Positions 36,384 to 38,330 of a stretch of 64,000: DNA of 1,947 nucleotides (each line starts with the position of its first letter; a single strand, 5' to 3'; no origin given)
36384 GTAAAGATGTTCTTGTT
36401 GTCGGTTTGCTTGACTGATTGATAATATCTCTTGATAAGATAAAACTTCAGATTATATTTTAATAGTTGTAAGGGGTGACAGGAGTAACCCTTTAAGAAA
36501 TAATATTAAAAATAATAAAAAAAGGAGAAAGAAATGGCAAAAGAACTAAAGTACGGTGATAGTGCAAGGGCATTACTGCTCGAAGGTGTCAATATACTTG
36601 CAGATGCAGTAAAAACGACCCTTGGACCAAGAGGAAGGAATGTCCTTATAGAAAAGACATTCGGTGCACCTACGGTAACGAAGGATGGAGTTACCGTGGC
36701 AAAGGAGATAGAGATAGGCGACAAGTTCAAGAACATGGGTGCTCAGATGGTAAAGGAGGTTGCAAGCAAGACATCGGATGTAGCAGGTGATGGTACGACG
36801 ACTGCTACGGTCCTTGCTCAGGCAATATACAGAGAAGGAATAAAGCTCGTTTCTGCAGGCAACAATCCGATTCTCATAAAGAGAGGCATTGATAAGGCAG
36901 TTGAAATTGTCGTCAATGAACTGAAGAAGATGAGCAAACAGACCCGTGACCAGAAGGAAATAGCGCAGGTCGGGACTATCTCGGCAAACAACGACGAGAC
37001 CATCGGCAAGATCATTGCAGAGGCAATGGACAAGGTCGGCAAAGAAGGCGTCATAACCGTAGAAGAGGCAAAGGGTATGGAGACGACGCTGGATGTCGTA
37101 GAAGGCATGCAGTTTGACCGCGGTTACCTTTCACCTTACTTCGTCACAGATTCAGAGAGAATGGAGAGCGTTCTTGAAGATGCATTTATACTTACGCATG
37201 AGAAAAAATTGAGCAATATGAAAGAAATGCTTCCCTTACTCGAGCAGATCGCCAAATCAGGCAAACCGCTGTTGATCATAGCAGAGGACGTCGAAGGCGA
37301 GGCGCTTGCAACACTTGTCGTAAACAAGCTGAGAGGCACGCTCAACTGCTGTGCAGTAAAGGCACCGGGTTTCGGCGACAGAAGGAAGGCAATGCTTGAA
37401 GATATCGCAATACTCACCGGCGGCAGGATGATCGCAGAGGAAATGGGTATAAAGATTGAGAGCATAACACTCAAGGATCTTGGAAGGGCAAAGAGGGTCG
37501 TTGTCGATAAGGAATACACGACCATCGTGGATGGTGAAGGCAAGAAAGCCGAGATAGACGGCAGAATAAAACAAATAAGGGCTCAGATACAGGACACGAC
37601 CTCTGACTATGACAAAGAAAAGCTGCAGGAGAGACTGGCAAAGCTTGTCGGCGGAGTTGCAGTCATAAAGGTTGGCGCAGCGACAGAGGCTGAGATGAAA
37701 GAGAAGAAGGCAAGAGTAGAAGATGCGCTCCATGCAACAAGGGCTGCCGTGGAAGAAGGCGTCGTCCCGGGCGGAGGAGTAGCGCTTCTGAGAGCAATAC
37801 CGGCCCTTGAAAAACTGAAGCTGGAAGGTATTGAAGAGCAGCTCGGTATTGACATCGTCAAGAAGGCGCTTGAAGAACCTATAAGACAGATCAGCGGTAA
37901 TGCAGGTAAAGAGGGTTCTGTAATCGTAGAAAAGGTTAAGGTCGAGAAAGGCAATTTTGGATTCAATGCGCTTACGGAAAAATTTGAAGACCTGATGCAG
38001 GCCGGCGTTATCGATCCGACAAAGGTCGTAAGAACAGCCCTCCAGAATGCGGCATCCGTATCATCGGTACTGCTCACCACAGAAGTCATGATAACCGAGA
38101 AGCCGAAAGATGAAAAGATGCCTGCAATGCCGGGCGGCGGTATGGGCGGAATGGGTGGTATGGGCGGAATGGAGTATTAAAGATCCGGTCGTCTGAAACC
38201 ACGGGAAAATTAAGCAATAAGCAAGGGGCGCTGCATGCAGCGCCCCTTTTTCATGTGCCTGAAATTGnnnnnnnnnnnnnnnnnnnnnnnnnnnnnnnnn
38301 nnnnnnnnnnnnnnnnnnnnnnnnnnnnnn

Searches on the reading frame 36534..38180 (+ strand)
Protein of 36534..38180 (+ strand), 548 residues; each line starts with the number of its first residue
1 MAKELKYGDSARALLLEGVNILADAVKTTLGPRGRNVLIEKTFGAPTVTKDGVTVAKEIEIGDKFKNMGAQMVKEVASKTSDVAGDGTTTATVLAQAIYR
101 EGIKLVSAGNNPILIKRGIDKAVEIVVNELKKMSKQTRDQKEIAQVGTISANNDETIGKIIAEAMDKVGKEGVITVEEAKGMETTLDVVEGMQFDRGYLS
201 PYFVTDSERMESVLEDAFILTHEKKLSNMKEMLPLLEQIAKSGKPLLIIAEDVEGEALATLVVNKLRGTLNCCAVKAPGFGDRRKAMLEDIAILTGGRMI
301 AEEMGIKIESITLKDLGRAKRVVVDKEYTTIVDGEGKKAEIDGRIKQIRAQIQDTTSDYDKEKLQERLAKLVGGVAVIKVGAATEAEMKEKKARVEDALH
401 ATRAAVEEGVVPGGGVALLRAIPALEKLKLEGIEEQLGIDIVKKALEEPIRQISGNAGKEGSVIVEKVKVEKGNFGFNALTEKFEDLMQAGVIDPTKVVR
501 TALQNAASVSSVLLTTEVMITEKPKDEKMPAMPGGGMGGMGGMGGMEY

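Call 47: search_protein_families(library=pfam, proteins=[window:36534-38180:+], max_evalue=0.00001)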
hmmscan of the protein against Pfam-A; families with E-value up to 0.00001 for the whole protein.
window:36534-38180:+ (548 aa): 1 family
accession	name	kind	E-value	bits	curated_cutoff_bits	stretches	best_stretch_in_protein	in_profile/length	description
PF00118.29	Cpn60_TCP1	-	1e-78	265.7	34.3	1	22-523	1-489/490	TCP-1/cpn60 chaperonin family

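Call 62: list_cluster_members(proteins=[window:36534-38180:+, window:47662-49512:+, window:42779-43747:+, window:43763-44071:+, window:41356-42549:+])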
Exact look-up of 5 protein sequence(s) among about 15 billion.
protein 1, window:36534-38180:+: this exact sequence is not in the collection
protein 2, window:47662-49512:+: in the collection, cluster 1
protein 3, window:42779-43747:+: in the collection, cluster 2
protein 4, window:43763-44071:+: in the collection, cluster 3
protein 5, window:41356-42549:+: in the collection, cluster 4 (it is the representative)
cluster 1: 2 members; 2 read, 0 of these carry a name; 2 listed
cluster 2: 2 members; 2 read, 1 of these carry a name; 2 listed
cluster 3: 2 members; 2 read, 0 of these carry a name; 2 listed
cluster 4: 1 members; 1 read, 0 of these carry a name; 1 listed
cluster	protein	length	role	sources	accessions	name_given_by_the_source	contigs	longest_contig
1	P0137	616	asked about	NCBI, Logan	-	-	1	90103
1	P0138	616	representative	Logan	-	-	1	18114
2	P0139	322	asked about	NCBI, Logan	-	-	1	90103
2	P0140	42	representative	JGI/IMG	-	hypothetical protein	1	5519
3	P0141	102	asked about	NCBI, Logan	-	-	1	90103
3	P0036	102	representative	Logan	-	-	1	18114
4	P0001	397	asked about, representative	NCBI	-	-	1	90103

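Call 63: find_encoding_contigs(protein=P0140, flank=6000, max_places=3)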
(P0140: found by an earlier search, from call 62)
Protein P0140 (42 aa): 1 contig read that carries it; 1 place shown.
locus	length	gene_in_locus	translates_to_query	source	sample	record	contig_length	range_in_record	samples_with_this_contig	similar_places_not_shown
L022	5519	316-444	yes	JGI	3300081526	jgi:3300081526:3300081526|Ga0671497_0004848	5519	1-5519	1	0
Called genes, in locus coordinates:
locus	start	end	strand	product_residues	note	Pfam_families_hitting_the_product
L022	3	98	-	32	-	?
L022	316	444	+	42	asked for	-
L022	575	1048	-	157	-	-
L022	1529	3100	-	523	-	-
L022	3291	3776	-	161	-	-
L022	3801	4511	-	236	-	-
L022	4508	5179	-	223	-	PF01209:Ubie_methyltran, PF13489:Methyltransf_23, PF07021:MetW (weak), PF13847:Methyltransf_31, PF08241:Methyltransf_11, PF08242:Methyltransf_12, PF13649:Methyltransf_25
